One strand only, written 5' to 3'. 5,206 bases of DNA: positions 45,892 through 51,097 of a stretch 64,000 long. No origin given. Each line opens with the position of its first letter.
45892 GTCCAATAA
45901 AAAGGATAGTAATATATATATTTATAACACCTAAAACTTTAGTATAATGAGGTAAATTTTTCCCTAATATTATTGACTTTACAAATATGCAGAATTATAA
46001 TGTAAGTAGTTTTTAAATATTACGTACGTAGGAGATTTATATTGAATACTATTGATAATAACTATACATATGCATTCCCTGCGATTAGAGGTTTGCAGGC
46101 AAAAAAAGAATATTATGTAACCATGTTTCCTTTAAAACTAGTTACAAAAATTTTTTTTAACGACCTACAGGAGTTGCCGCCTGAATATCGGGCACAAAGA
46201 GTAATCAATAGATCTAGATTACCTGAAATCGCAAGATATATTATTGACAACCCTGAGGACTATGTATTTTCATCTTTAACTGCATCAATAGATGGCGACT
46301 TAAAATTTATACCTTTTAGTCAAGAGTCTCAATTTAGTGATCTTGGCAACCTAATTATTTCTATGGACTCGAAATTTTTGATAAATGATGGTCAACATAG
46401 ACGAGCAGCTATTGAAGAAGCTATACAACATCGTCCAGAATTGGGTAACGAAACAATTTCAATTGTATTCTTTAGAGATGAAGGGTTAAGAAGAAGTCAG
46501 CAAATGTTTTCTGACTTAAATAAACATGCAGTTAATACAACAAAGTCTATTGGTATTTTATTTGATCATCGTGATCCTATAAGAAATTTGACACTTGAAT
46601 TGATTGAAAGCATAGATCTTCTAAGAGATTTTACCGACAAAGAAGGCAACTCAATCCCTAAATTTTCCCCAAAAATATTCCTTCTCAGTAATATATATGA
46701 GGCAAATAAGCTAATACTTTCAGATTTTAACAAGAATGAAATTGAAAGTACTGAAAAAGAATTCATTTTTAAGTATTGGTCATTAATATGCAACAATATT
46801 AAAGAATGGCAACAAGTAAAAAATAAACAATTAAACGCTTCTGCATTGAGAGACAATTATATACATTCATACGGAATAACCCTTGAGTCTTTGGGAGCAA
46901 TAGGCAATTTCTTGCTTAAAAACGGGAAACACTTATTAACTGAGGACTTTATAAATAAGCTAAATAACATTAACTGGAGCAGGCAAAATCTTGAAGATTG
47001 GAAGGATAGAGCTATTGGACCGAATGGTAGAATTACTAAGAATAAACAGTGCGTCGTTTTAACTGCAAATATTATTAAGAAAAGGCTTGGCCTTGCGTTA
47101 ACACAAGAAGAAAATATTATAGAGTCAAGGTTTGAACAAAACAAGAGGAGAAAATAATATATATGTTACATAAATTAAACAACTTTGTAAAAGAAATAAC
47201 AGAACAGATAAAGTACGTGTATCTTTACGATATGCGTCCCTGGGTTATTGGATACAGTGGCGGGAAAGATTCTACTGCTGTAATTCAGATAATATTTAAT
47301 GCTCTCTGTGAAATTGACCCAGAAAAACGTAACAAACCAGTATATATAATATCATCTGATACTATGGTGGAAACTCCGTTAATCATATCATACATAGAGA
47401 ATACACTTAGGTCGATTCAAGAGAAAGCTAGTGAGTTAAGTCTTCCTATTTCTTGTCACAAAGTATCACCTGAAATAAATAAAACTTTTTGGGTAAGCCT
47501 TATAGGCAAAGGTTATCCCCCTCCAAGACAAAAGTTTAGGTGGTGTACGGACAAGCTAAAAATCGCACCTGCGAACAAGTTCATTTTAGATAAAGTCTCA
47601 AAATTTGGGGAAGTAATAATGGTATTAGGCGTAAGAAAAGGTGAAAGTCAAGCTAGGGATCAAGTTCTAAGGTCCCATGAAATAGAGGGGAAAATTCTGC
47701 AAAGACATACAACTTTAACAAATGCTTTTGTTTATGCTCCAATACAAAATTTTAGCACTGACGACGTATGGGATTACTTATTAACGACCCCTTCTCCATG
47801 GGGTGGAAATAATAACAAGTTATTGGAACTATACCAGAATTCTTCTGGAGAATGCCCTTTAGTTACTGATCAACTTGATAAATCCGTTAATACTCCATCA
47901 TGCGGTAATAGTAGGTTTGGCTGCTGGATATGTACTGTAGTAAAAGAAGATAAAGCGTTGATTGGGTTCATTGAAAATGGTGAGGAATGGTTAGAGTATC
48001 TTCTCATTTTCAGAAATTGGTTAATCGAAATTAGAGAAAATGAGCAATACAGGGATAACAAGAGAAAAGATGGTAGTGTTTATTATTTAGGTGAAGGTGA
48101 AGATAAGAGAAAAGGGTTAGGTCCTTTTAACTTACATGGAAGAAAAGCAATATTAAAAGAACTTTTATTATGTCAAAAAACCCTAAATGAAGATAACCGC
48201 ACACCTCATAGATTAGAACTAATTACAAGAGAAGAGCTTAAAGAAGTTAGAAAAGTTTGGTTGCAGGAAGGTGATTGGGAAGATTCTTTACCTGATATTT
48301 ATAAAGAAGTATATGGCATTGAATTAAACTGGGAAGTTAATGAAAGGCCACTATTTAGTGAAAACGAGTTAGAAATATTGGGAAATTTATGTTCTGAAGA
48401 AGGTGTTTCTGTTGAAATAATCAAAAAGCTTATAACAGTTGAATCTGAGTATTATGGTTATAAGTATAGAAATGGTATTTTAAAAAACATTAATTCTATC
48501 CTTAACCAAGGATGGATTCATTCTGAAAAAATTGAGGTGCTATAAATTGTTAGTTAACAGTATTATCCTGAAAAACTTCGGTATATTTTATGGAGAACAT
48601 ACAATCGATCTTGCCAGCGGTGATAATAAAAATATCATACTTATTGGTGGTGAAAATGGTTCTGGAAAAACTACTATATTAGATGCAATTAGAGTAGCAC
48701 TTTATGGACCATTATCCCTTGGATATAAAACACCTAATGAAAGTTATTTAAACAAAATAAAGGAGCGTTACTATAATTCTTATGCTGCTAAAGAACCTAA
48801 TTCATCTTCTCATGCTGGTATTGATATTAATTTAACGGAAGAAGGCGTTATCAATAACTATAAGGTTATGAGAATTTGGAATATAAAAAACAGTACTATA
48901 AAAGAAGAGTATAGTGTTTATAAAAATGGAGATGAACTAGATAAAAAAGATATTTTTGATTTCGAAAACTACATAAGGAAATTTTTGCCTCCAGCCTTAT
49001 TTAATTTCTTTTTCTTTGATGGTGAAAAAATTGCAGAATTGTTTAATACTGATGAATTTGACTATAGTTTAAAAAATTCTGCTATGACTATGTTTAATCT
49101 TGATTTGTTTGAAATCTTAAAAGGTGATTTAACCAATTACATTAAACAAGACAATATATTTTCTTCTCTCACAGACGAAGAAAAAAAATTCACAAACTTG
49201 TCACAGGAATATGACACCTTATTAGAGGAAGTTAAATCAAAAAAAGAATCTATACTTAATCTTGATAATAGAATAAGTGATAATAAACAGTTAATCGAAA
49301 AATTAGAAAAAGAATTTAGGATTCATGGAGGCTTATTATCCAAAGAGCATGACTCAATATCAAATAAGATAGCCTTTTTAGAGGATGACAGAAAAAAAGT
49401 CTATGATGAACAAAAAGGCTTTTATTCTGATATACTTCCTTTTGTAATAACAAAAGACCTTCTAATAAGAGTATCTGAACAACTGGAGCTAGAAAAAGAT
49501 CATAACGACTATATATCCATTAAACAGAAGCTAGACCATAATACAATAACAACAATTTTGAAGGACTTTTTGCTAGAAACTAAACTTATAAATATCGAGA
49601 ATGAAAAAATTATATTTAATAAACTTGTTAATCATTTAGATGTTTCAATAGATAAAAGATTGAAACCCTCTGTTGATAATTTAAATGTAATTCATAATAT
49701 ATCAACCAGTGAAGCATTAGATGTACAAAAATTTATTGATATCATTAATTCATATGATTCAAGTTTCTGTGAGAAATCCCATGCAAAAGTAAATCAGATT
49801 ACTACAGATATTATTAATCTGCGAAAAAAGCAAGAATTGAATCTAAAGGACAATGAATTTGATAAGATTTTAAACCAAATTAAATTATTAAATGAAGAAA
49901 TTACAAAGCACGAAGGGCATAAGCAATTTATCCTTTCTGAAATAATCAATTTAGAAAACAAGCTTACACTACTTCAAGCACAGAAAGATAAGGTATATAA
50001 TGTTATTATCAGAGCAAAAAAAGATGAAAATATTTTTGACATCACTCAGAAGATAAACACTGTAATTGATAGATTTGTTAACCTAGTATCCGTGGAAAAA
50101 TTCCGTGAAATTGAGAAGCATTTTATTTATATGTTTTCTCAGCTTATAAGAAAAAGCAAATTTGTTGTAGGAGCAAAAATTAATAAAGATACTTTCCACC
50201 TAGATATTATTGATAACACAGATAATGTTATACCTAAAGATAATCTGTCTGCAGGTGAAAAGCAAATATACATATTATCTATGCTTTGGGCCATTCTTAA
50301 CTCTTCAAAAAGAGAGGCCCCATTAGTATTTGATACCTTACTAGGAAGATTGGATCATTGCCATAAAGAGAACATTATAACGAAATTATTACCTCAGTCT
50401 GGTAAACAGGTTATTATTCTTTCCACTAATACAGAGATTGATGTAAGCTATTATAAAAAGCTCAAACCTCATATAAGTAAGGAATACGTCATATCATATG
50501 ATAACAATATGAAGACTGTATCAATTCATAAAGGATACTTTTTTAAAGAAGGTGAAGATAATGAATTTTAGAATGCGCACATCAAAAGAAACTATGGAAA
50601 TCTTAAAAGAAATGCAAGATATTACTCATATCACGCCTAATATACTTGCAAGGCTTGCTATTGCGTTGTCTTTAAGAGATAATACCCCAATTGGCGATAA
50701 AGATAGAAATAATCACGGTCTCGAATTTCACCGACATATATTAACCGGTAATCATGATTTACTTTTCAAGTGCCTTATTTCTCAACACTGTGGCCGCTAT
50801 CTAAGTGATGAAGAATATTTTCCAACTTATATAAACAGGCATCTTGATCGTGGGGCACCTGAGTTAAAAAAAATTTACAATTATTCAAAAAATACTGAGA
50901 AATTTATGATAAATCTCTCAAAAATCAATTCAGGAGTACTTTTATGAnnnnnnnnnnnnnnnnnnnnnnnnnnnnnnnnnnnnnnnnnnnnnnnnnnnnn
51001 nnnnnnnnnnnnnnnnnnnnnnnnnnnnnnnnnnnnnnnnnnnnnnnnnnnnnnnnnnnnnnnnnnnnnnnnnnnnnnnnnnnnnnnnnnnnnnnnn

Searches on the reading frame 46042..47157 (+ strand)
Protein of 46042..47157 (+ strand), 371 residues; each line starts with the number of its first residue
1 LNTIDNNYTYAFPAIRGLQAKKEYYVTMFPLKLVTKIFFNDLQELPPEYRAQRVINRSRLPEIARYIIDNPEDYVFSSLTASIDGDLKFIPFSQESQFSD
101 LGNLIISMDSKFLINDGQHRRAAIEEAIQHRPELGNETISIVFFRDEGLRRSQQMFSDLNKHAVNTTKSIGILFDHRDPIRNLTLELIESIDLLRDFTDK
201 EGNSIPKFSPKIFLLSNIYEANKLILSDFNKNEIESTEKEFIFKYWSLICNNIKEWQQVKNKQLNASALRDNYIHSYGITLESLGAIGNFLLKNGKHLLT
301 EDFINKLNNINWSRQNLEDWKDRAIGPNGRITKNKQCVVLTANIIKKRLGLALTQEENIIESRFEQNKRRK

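Call 99: search_protein_families(library=ncbifam, proteins=[window:46042-47157:+], max_evalue=0.00001)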
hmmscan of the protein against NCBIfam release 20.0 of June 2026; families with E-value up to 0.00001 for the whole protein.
window:46042-47157:+ (371 aa): 2 families
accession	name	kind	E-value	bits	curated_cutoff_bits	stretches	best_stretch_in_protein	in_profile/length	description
TIGR03233.1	DNA_S_dndB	equivalog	5.4e-142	473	328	1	8-364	2-355/355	DNA sulfur modification protein DndB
TIGR03187.1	DGQHR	domain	4.9e-68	229.8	58.85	1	14-291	1-275/276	DGQHR domain-containing protein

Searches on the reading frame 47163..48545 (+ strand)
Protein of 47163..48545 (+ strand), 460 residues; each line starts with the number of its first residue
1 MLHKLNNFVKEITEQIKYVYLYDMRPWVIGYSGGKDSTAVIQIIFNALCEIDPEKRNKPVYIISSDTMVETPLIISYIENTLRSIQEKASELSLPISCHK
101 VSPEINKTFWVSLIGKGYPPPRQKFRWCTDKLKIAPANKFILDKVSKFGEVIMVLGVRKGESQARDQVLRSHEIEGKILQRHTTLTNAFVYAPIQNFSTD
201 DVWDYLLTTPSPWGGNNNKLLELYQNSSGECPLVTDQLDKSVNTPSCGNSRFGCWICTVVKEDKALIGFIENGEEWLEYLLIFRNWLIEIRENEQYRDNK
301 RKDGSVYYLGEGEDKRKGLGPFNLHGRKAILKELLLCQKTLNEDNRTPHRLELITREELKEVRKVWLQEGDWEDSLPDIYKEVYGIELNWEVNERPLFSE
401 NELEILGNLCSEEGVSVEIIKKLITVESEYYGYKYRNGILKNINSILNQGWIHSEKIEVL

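Call 99: search_protein_families(library=ncbifam, proteins=[window:47163-48545:+], max_evalue=0.00001)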
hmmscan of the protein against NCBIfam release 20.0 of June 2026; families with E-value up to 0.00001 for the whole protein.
window:47163-48545:+ (460 aa): 7 families
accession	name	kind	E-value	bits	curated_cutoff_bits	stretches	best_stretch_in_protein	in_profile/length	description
NF005316.0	PRK06850.1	equivalog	2.5e-189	630.3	536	1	3-457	8-464/505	hypothetical protein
TIGR03183.1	DNA_S_dndC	equivalog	1.7e-167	557.8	290.4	1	13-449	2-446/447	DNA phosphorothioation system sulfurtransferase DndC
NF010367.0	PRK13795.1-2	equivalog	8.8e-13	47.5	456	1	22-212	241-398/584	hypothetical protein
NF010368.0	PRK13795.1-3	equivalog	1.1e-12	47.1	588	1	5-214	228-405/635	hypothetical protein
NF006351.0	PRK08576.1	equivalog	1.1e-09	37.4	290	1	6-207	214-379/436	hypothetical protein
NF010366.0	PRK13795.1-1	equivalog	1.2e-09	36.9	745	1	22-171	264-393/667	hypothetical protein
NF010369.0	PRK13795.1-4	equivalog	5.2e-09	34.9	1086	1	6-207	233-406/633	hypothetical protein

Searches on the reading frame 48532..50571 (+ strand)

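Call 99: search_protein_families(library=ncbifam, proteins=[window:48532-50571:+], max_evalue=0.00001)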
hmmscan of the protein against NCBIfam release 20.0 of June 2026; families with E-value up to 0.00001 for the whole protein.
window:48532-50571:+ (679 aa): 4 families
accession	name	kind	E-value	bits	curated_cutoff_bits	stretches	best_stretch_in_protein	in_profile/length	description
TIGR03185.1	DNA_S_dndD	equivalog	9.7e-133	443.9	245.85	1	6-670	1-650/650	DNA sulfur modification protein DndD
TIGR00618.1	sbcc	subfamily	1.2e-11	43.3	478.5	1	10-60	5-54/1043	exonuclease subunit SbcC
TIGR00611.2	recf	equivalog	5.3e-09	35.7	172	0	32-81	20-66/339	DNA replication/repair protein RecF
NF041751.2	sbcc_Staph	equivalog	3.1e-08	32.1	920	1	11-62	6-56/1007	exonuclease subunit SbcC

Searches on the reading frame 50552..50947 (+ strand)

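Call 99: search_protein_families(library=ncbifam, proteins=[window:50552-50947:+], max_evalue=0.00001)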
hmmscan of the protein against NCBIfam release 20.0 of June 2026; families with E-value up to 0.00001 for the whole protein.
window:50552-50947:+ (131 aa): 1 family
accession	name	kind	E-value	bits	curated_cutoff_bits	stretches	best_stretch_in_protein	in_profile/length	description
TIGR03184.1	DNA_S_dndE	equivalog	1.6e-19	70.2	71.85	1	8-104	1-100/104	DNA sulfur modification protein DndE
